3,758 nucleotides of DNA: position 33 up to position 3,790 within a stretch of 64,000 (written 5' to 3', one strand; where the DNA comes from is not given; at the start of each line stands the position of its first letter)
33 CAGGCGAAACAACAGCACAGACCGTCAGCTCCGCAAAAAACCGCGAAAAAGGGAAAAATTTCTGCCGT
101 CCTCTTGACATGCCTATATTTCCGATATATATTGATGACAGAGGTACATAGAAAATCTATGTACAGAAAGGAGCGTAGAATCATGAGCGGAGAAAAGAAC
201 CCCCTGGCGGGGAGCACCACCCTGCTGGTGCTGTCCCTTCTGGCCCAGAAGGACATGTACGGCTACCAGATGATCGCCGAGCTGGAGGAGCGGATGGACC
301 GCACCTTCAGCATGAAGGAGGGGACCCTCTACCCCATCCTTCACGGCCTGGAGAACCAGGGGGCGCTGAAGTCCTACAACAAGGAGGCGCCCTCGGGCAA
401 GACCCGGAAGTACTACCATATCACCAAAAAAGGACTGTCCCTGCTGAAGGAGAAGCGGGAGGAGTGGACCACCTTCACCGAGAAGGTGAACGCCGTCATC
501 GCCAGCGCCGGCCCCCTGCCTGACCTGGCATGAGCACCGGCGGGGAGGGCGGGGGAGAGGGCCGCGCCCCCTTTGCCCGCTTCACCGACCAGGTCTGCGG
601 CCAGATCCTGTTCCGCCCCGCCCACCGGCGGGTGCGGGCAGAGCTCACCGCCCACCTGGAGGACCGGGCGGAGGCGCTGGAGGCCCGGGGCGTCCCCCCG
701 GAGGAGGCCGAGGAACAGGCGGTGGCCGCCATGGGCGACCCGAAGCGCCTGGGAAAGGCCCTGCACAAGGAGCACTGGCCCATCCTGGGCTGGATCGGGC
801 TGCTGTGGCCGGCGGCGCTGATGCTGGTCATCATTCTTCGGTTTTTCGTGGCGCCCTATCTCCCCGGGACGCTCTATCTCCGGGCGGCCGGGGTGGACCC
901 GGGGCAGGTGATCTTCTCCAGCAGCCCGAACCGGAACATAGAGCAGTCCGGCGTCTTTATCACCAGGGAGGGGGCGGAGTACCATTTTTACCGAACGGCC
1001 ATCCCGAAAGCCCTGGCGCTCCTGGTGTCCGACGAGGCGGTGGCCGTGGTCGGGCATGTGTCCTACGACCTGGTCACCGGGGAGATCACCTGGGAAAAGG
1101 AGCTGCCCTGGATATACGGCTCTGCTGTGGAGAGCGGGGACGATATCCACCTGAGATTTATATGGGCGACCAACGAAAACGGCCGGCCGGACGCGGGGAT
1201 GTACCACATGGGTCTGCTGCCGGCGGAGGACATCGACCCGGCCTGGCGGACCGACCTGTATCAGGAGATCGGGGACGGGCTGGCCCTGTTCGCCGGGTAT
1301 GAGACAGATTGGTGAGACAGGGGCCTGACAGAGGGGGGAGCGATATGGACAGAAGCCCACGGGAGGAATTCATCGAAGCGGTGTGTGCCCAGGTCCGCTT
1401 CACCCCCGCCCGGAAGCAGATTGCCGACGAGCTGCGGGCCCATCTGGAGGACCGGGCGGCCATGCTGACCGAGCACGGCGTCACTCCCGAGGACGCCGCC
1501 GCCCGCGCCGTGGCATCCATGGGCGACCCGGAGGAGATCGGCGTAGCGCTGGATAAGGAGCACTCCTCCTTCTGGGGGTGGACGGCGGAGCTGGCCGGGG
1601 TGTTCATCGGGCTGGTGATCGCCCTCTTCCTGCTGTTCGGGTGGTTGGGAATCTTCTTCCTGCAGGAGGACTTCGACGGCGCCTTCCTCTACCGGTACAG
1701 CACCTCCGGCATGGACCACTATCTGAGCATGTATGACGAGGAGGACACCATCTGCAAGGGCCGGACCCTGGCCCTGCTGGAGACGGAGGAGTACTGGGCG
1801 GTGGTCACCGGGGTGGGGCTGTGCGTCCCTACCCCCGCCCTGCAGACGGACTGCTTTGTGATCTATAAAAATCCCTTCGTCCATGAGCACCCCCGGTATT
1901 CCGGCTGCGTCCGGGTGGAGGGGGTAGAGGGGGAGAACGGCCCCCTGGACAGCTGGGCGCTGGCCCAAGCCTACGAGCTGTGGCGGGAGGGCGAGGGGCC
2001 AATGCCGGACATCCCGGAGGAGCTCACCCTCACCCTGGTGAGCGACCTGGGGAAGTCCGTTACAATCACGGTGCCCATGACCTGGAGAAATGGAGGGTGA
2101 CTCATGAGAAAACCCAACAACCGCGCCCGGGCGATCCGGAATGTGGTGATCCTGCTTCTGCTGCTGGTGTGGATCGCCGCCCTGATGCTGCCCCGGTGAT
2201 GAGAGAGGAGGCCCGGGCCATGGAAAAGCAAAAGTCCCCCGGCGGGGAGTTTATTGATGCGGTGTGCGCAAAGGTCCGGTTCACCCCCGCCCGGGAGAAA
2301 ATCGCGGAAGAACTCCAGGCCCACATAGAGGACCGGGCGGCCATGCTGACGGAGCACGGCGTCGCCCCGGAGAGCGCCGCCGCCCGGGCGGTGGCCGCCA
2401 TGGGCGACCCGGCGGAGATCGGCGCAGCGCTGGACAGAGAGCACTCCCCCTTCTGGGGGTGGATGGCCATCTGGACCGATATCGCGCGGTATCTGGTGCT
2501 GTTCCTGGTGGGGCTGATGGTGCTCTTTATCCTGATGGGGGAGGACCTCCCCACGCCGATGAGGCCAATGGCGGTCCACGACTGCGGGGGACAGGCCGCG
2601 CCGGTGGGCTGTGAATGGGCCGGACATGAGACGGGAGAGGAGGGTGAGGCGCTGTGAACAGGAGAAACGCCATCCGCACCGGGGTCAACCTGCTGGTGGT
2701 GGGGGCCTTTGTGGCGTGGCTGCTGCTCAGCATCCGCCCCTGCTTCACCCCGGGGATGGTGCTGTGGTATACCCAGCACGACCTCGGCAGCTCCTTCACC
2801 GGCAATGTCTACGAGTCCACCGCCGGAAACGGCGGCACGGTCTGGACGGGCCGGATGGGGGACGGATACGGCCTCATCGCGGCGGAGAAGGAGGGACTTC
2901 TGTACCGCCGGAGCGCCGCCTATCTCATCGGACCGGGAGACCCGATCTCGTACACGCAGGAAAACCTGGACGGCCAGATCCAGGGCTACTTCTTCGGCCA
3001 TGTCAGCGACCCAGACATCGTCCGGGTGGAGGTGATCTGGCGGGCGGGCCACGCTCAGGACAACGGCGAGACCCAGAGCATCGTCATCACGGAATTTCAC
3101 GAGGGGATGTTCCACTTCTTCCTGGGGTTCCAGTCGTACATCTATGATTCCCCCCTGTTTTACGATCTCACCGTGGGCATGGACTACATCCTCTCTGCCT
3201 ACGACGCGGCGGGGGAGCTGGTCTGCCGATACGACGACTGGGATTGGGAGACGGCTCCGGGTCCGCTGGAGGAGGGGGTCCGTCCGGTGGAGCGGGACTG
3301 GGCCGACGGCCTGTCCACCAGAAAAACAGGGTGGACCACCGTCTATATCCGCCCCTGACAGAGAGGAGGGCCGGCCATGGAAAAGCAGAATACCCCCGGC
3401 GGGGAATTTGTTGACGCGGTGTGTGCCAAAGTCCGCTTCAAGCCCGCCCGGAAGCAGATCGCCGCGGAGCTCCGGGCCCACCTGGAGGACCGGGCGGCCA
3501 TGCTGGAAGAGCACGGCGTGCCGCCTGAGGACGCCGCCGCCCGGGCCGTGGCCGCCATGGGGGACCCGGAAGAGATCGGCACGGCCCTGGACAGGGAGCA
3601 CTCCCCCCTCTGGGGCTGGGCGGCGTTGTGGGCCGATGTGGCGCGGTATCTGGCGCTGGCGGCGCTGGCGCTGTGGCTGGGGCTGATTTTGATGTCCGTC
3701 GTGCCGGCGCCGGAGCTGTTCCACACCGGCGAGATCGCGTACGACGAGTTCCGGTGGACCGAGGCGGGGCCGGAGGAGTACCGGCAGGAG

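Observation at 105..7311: One PadR regulator followed by a 7-kb same-strand array of six PadR-partner (HAAS/permease-prefix-like) membrane sensors, each after the first paired with a second membrane-anchored family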

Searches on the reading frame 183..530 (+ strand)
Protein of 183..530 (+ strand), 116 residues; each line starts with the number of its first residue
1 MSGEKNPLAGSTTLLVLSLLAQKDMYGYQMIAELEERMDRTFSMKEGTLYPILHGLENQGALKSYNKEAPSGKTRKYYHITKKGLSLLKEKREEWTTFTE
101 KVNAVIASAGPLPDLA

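Call 3: search_protein_families(library=pfam, proteins=[window:183-530:+], max_evalue=1)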
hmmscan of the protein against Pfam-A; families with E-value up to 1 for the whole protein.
window:183-530:+ (116 aa): 4 families
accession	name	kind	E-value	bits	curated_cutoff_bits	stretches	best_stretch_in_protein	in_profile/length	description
PF03551.20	PadR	-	6.3e-23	81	27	1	16-89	1-74/75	Transcriptional regulator PadR-like family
PF02334.22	RTP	-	0.0018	19.2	26.7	1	14-81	12-82/113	Replication terminator protein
PF13814.12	Replic_Relax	-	0.051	14.1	25.3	1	18-93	2-75/191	Replication-relaxation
PF13601.12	HTH_34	-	0.063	13.9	27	1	41-91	23-72/80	Winged helix DNA-binding domain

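Call 4: search_protein_families(library=ncbifam, proteins=[window:183-530:+], max_evalue=1)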
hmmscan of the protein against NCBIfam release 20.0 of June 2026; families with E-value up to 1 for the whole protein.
window:183-530:+ (116 aa): 8 families
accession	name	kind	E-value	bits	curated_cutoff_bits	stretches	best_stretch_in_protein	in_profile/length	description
TIGR03433.1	padR_acidobact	paralog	6.3e-22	77.6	101.8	1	9-106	2-99/101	PadR family transcriptional regulator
NF006931.0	PRK09416.1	equivalog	8.5e-15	55.1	112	1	12-95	44-122/135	PadR family transcriptional regulator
NF053635.1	TransRegRv3488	equivalog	7.6e-10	38.9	140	1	9-96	6-89/98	Rv3488 family transcriptional regulator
NF004170.0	PRK05638.1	equivalog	1.7e-05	23.6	421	1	9-89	369-439/442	threonine synthase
TIGR02719.1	repress_PhaQ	equivalog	0.0021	18.3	139.35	1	15-89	29-100/138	poly-beta-hydroxybutyrate-responsive repressor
NF047699.2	sulf_reg_SurR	exception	0.014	15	250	1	53-81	45-74/221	sulfur metabolism transcriptional regulator SurR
NF053602.1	Phr_regulator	exception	0.054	13.1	320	1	53-87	46-79/191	heat shock transcription regulator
NF010349.0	PRK13777.1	equivalog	0.055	12.8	153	1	47-114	75-137/190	HTH-type transcriptional regulator Hpr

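Call 80: search_protein_families(library=padloc, proteins=[window:183-530:+], max_evalue=0.01)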
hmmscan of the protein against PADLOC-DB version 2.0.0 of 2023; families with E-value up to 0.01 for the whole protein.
window:183-530:+ (116 aa): 1 family
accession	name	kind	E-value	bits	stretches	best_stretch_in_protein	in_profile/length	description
PDLC00395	SduA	-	0.007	14.2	1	30-97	75-142/212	DUF4263 domain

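Call 81: search_protein_families(library=phrogs, proteins=[window:183-530:+], max_evalue=0.01)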
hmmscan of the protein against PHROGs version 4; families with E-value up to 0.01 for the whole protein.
window:183-530:+ (116 aa): 3 families
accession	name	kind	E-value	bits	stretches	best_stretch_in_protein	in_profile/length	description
phrog_4278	-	unknown function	2.6e-05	25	1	16-95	36-111/127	-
phrog_25401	-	DNA, RNA and nucleotide metabolism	0.001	20.1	1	19-94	20-90/97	DNA binding protein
phrog_13512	-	transcription regulation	0.0021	18.9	1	14-102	9-97/178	transcriptional regulator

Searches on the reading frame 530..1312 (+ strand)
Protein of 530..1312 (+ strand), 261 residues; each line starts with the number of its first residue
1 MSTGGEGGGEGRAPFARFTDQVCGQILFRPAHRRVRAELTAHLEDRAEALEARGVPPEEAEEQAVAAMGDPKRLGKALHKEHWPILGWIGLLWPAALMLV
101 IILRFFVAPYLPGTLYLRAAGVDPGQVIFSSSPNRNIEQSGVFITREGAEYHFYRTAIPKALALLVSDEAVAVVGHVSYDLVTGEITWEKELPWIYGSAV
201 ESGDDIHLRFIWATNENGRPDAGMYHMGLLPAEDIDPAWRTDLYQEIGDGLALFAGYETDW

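Call 3: search_protein_families(library=pfam, proteins=[window:530-1312:+], max_evalue=1)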
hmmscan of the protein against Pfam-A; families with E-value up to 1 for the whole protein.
window:530-1312:+ (261 aa): 1 family
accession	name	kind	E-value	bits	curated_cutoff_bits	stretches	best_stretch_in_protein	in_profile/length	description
PF22564.2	HAAS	-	0.0001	23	27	1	34-76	20-54/55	HAAS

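Call 4: search_protein_families(library=ncbifam, proteins=[window:530-1312:+], max_evalue=1)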
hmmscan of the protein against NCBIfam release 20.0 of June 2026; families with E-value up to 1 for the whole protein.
window:530-1312:+ (261 aa): 1 family
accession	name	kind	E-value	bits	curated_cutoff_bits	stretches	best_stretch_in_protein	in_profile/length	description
NF038403.1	perm_prefix_1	domain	1.2e-15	57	30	1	28-79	8-59/59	permease prefix domain 1-containing protein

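Call 80: search_protein_families(library=padloc, proteins=[window:530-1312:+], max_evalue=0.01)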
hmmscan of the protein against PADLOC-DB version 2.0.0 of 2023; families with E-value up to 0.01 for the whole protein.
window:530-1312:+ (261 aa): 0 families

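Call 81: search_protein_families(library=phrogs, proteins=[window:530-1312:+], max_evalue=0.01)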
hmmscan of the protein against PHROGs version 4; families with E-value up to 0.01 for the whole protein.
window:530-1312:+ (261 aa): 0 families

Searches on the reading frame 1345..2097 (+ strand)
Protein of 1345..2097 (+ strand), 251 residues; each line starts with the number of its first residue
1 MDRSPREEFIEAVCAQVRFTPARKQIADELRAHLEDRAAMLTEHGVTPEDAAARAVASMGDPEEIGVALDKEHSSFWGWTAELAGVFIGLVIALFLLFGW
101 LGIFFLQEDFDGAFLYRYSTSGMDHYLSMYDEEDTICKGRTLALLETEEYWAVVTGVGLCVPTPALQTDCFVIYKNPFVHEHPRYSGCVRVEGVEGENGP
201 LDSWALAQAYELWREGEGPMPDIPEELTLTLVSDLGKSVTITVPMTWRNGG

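Call 3: search_protein_families(library=pfam, proteins=[window:1345-2097:+], max_evalue=1)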
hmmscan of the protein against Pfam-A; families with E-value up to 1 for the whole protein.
window:1345-2097:+ (251 aa): 2 families
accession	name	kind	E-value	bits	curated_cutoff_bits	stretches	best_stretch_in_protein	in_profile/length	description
PF22564.2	HAAS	-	0.00018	22.3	27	1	23-65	18-52/55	HAAS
PF02120.21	Flg_hook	-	0.12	12.7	29.8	1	15-52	38-75/85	Flagellar hook-length control protein FliK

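Call 4: search_protein_families(library=ncbifam, proteins=[window:1345-2097:+], max_evalue=1)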
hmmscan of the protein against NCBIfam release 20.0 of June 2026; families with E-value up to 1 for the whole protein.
window:1345-2097:+ (251 aa): 1 family
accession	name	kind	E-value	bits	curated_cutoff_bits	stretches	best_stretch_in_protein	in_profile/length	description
NF038403.1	perm_prefix_1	domain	5.9e-15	54.8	30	1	16-67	5-56/59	permease prefix domain 1-containing protein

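Call 80: search_protein_families(library=padloc, proteins=[window:1345-2097:+], max_evalue=0.01)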
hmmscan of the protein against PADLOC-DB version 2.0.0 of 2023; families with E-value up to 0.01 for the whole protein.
window:1345-2097:+ (251 aa): 0 families

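Call 81: search_protein_families(library=phrogs, proteins=[window:1345-2097:+], max_evalue=0.01)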
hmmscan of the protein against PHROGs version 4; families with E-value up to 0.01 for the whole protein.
window:1345-2097:+ (251 aa): 0 families

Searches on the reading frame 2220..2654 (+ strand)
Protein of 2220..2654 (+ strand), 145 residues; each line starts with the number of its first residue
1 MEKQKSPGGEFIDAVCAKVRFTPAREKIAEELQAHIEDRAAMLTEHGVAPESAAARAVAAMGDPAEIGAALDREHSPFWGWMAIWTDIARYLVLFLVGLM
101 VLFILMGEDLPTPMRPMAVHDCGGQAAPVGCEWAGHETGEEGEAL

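Call 3: search_protein_families(library=pfam, proteins=[window:2220-2654:+], max_evalue=1)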
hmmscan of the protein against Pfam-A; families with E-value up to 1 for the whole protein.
window:2220-2654:+ (145 aa): 1 family
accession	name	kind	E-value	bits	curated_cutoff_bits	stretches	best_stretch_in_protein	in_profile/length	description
PF22564.2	HAAS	-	0.00022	22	27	1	25-69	18-54/55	HAAS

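Call 4: search_protein_families(library=ncbifam, proteins=[window:2220-2654:+], max_evalue=1)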
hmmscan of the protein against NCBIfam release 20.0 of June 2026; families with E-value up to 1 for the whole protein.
window:2220-2654:+ (145 aa): 1 family
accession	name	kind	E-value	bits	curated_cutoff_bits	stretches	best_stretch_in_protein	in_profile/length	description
NF038403.1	perm_prefix_1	domain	2.4e-13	49.7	30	1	20-71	6-58/59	permease prefix domain 1-containing protein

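Call 80: search_protein_families(library=padloc, proteins=[window:2220-2654:+], max_evalue=0.01)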
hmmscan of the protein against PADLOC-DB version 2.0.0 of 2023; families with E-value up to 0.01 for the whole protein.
window:2220-2654:+ (145 aa): 0 families

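Call 81: search_protein_families(library=phrogs, proteins=[window:2220-2654:+], max_evalue=0.01)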
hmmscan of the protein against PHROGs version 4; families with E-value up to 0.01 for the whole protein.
window:2220-2654:+ (145 aa): 0 families

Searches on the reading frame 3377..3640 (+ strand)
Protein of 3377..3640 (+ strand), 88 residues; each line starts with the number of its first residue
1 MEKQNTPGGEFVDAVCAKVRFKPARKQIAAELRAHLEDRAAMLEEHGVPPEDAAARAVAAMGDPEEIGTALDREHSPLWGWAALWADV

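Call 87: search_solved_structures(query=A8, max_evalue=10, show_alignments=2)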
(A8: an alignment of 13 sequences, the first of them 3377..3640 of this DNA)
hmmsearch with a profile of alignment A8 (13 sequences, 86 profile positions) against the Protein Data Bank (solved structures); distinct sequences matched with E-value up to 10: 11.
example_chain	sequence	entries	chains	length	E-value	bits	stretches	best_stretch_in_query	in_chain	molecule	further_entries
8etq_A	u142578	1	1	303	0.034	17.3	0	24-52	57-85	k-cTRP5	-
7udk_A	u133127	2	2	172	0.043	16.9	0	19-55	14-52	Designed helical repeat protein (DHR) RPB_LRP2_R4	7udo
9d01_A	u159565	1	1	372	0.058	16.5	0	25-59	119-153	a-iTHR-201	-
7uj2_A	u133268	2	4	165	0.16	15.1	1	22-59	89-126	Outer surface protein C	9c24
7bml_A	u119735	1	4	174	0.17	15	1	22-59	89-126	Outer surface protein C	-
4ob1_A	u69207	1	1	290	0.26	14.4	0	19-46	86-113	Cobalt-containing nitrile hydratase subunit alpha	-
8xks_B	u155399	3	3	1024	0.52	13.5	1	51-82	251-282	Fhl2 | Ctap6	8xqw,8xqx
3a1y_A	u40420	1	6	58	0.91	12.7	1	36-59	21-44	50S ribosomal protein P1 (L12P)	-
1ya9_A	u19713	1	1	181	1.1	12.5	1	8-42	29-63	Apolipoprotein E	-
9mg8_A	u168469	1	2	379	2.2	11.4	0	29-74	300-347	b-iTHR-110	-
4m0m_A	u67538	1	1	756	8.2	9.6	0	6-31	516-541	Putative uncharacterized protein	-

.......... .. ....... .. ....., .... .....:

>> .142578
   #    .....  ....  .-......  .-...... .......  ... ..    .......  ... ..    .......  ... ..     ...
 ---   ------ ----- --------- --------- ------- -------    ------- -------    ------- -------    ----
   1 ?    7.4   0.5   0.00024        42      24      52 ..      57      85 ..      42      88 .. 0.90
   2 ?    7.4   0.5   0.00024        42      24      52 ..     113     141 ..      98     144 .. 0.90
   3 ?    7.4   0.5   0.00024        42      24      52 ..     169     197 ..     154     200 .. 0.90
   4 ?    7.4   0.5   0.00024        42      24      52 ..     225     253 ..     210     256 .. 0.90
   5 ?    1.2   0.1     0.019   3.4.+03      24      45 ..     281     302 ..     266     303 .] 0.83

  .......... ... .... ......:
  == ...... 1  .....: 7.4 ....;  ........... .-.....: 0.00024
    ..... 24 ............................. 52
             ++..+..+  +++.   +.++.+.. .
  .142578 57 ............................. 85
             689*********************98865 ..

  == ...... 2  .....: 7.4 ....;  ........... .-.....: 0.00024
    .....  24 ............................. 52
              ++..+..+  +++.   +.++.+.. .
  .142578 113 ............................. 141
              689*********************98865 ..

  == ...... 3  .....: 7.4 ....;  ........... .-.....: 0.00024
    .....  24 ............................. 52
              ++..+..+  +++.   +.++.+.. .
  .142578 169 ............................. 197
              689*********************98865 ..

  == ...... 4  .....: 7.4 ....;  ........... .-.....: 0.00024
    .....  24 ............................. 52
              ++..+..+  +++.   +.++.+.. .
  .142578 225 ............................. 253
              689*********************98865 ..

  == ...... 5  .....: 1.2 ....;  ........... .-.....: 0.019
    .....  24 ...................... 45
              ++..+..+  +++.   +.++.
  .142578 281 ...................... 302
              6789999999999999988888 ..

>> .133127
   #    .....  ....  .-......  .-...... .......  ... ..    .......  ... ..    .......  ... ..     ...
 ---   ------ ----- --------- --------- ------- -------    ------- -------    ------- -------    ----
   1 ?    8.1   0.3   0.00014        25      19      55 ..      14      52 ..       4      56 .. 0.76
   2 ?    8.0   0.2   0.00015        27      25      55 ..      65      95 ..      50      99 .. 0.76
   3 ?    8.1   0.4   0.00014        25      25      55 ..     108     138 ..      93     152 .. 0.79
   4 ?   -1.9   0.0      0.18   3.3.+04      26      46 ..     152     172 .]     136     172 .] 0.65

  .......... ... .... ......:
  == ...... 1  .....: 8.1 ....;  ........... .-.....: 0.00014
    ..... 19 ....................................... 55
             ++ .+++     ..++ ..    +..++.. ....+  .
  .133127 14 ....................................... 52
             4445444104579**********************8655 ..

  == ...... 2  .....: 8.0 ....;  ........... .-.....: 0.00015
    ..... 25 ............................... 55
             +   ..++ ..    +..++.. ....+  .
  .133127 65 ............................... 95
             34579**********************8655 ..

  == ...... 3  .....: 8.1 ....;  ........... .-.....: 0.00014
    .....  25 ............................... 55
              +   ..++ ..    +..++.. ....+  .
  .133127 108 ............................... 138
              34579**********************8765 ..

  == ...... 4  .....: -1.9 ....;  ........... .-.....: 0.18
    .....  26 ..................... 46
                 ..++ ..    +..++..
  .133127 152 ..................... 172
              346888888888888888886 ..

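Call 88: search_protein_families(library=pfam, alignment_id=A8, max_evalue=0.01)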
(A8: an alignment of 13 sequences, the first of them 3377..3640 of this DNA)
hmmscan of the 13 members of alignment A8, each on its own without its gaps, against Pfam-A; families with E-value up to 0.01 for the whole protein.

A. member 1, window:3377-3640:+ (88 aa): 1 family
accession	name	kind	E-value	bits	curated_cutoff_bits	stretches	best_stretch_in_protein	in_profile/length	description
PF22564.2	HAAS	-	9.1e-06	26.4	27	1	24-67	17-52/55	HAAS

B. families by the number of members that match (of 13 scanned): 1 family
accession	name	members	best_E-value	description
PF22564.2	HAAS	13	2.9e-07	HAAS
